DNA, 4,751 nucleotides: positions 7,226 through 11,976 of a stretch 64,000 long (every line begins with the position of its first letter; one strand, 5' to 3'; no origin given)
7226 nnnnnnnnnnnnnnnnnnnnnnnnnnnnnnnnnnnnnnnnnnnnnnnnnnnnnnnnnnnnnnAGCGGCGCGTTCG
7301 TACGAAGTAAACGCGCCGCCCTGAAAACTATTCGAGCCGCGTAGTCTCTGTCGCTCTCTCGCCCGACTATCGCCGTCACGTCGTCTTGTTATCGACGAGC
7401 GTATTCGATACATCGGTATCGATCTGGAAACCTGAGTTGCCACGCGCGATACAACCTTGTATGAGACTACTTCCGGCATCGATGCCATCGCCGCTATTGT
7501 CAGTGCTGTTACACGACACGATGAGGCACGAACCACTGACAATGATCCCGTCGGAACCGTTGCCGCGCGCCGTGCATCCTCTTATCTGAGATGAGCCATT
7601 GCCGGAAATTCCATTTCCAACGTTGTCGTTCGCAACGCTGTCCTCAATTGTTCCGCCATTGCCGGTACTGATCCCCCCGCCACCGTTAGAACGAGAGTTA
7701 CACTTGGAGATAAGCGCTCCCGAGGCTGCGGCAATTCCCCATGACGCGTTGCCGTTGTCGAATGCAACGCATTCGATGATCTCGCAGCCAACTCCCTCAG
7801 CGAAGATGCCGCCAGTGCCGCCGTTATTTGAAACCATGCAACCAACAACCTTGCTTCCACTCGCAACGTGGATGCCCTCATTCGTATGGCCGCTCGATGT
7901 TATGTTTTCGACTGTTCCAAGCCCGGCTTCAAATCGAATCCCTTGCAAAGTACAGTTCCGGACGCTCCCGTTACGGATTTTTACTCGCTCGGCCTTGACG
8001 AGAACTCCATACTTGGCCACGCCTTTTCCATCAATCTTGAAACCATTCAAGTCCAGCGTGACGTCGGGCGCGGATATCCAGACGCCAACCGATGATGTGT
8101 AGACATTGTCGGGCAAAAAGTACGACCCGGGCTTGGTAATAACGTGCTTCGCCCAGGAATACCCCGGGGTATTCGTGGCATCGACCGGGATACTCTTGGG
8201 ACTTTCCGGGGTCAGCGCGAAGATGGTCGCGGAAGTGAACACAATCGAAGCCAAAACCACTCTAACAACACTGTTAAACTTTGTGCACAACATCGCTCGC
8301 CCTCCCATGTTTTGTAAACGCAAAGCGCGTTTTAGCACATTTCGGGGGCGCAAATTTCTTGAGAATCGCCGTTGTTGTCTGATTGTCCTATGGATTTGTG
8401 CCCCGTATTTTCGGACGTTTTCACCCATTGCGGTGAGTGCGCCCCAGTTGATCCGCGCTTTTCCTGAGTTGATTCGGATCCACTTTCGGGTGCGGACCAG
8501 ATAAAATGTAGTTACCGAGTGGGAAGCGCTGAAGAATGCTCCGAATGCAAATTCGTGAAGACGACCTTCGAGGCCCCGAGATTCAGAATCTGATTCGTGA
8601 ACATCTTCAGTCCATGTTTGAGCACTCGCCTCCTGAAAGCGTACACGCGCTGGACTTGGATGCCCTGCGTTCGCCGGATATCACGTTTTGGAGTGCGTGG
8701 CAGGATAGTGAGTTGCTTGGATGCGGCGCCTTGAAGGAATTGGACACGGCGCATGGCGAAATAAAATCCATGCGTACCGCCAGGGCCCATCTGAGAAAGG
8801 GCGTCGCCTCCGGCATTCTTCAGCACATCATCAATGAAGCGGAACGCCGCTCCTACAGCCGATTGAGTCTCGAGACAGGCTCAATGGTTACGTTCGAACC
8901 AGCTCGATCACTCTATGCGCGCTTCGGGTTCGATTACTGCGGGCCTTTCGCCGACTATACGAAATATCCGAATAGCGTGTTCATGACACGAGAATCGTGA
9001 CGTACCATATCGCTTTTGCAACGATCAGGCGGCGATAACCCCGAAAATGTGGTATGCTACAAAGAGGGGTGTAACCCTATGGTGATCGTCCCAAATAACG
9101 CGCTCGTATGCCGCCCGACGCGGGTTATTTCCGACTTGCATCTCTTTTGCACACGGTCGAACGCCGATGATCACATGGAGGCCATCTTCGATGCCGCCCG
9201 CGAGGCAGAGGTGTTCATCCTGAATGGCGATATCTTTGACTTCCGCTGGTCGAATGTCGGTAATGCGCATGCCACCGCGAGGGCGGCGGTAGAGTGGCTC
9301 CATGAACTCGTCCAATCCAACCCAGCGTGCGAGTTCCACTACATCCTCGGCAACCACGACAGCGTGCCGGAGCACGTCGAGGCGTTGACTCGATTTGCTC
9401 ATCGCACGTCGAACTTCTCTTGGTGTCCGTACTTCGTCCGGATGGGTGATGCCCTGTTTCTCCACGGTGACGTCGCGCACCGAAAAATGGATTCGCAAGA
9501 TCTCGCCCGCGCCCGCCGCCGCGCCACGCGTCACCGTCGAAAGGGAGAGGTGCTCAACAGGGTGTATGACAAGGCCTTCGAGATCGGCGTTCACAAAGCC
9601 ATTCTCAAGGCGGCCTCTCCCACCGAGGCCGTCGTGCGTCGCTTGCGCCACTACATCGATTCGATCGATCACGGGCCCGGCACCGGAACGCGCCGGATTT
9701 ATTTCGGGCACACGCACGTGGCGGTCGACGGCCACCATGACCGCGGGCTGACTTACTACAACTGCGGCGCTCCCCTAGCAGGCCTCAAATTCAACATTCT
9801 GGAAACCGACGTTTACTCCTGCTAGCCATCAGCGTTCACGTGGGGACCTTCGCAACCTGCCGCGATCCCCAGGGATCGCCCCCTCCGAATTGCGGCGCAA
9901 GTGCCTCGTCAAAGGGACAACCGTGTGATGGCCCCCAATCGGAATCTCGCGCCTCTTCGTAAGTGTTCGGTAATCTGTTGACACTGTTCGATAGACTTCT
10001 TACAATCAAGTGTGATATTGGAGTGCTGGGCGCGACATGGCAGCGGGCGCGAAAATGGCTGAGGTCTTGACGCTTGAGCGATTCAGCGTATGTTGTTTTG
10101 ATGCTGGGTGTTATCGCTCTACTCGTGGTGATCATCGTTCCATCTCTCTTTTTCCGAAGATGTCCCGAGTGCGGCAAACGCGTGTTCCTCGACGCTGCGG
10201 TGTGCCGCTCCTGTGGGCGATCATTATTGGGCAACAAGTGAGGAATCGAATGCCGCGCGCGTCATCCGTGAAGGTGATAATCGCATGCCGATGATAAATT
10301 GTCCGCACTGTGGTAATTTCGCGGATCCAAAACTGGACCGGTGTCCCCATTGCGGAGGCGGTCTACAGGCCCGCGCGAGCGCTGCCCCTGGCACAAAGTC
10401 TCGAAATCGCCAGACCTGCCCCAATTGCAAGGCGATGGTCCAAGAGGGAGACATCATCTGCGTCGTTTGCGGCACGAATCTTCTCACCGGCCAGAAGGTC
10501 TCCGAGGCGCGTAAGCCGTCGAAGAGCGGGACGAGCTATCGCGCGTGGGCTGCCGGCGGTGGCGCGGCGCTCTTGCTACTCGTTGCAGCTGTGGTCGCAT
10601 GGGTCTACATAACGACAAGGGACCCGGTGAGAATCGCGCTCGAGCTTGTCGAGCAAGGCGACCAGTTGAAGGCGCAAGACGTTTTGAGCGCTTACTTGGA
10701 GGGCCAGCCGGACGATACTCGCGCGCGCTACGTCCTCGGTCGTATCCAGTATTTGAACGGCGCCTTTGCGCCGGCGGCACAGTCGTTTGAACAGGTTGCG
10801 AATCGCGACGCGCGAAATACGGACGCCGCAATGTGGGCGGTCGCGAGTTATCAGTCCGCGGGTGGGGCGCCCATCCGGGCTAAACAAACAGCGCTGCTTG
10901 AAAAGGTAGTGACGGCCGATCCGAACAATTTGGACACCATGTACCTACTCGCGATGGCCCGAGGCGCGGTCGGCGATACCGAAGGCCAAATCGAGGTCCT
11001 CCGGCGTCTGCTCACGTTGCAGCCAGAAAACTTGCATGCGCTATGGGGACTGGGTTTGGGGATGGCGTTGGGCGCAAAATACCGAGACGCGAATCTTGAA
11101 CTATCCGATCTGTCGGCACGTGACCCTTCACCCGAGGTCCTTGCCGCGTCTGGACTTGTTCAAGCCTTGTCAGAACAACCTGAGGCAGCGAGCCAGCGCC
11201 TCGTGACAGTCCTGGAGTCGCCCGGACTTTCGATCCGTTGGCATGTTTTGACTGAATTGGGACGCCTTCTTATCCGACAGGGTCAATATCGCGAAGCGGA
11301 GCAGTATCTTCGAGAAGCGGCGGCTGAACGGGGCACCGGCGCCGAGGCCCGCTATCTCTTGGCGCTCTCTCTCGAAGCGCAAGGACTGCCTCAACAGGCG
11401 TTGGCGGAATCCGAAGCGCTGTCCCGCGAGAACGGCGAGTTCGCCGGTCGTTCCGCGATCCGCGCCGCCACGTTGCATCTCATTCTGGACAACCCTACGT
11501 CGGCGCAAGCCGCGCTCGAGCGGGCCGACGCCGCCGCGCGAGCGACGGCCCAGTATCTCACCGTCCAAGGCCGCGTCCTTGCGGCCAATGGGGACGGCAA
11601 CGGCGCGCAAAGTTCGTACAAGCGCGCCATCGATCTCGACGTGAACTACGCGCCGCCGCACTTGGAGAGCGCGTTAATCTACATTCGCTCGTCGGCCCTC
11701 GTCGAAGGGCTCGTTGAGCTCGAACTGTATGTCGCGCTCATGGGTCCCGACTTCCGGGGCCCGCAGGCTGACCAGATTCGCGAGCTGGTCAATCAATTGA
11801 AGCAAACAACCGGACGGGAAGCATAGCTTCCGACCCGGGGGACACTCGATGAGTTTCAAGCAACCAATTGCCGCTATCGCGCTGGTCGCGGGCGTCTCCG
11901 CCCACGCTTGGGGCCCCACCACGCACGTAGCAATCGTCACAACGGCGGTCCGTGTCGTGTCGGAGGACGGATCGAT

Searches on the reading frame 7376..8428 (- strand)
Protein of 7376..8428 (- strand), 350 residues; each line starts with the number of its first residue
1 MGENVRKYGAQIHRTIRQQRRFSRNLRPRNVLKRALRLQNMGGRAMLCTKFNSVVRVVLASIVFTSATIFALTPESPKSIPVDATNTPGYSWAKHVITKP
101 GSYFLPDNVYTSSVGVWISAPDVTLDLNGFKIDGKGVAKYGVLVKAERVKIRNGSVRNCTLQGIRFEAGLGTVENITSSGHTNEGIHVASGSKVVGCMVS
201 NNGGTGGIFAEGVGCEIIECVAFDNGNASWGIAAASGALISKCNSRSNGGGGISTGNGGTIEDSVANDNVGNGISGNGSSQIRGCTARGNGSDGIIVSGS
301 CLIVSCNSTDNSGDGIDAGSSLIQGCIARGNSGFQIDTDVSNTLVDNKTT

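Call 65: search_protein_families(library=pfam, proteins=[window:7376-8428:-], max_evalue=0.0001)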
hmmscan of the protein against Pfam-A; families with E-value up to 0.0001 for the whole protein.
window:7376-8428:- (350 aa): 1 family
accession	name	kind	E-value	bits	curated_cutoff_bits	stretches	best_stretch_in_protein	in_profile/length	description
PF13229.12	Beta_helix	-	5.3e-12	46.1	25.9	1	141-279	2-147/158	Right handed beta helix region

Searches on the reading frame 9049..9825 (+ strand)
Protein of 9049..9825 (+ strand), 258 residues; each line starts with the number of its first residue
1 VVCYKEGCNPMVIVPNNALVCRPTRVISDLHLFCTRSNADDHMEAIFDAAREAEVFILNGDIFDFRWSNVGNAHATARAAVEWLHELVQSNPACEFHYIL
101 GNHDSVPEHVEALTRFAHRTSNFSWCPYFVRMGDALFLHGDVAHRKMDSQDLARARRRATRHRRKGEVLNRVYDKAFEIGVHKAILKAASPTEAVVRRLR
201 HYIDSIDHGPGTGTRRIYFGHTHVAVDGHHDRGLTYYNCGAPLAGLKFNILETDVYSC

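Call 65: search_protein_families(library=pfam, proteins=[window:9049-9825:+], max_evalue=0.0001)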
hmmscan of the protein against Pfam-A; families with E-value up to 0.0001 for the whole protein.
window:9049-9825:+ (258 aa): 2 families
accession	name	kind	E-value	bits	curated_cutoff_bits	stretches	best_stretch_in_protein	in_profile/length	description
PF00149.33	Metallophos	-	9.7e-09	36.4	21.5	1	26-224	5-190/191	Calcineurin-like phosphoesterase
PF12850.12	Metallophos_2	-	5.8e-07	30.1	27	1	26-160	5-104/154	Calcineurin-like phosphoesterase superfamily domain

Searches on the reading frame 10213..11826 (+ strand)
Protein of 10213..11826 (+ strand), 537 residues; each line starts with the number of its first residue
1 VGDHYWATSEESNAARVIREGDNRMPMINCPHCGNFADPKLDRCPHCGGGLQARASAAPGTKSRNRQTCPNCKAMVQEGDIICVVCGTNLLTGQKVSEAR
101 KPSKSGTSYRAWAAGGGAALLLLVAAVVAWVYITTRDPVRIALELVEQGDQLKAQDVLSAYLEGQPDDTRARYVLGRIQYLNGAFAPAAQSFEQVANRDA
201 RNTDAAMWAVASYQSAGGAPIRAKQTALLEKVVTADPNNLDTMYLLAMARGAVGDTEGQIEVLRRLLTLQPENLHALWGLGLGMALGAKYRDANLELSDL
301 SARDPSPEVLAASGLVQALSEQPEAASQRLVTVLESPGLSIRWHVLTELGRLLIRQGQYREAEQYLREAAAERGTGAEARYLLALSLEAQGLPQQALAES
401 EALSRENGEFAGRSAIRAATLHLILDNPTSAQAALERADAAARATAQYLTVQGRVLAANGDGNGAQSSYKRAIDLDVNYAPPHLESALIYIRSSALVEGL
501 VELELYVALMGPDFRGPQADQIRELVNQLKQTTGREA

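Call 65: search_protein_families(library=pfam, proteins=[window:10213-11826:+], max_evalue=0.0001)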
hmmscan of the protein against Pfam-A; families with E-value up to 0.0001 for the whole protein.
window:10213-11826:+ (537 aa): 15 families
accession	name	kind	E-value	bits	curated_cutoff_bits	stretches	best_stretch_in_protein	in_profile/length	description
PF13432.12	TPR_16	-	2.2e-13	50.8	32.7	2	348-399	2-52/65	Tetratricopeptide repeat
PF14559.12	TPR_19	-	7.1e-13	49.1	25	0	353-408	1-56/68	Tetratricopeptide repeat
PF13428.12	TPR_14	-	6.1e-12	45.4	23.5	0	345-384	3-42/44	Tetratricopeptide repeat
PF13181.12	TPR_8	-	2.6e-11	43.2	25.7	0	345-369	3-27/34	Tetratricopeptide repeat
PF23914.1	TPR_CcmH_CycH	-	6.2e-10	39.6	42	1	159-273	40-154/158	Cytochrome c-type biogenesis protein H TPR domain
PF13248.11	Zn_ribbon_3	-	1.3e-09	37.6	27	1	67-90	3-26/26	zinc-ribbon domain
PF13431.12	TPR_17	-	1.1e-08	35.1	24.4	0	228-258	1-31/34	Tetratricopeptide repeat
PF07719.23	TPR_2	-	2.9e-08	33.6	27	0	345-371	3-29/34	Tetratricopeptide repeat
PF12895.13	ANAPC3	-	8.7e-08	32.8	27.2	0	349-398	29-77/82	Anaphase-promoting complex, cyclosome, subunit 3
PF25060.1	ARM_TT21_2nd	-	1.3e-07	31.8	27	0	154-205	207-258/270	Tetratricopeptide repeat protein 21 second ARM domain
PF12773.13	DZR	-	7.9e-07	29.6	27.3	1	30-87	1-45/45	Double zinc ribbon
PF13414.12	TPR_11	-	2.8e-06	27.4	26.8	0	453-490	1-38/42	TPR repeat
PF00515.34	TPR_1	-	6.3e-06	26.2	27.8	0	346-369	4-27/34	Tetratricopeptide repeat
PF23300.3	HEAT_Nup120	-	7.5e-05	23.1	29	0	154-198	11-55/170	Nucleoporin Nup120, HEAT repeats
PF13424.12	TPR_12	-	8.1e-05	23.2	30.1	0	345-370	47-72/77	Tetratricopeptide repeat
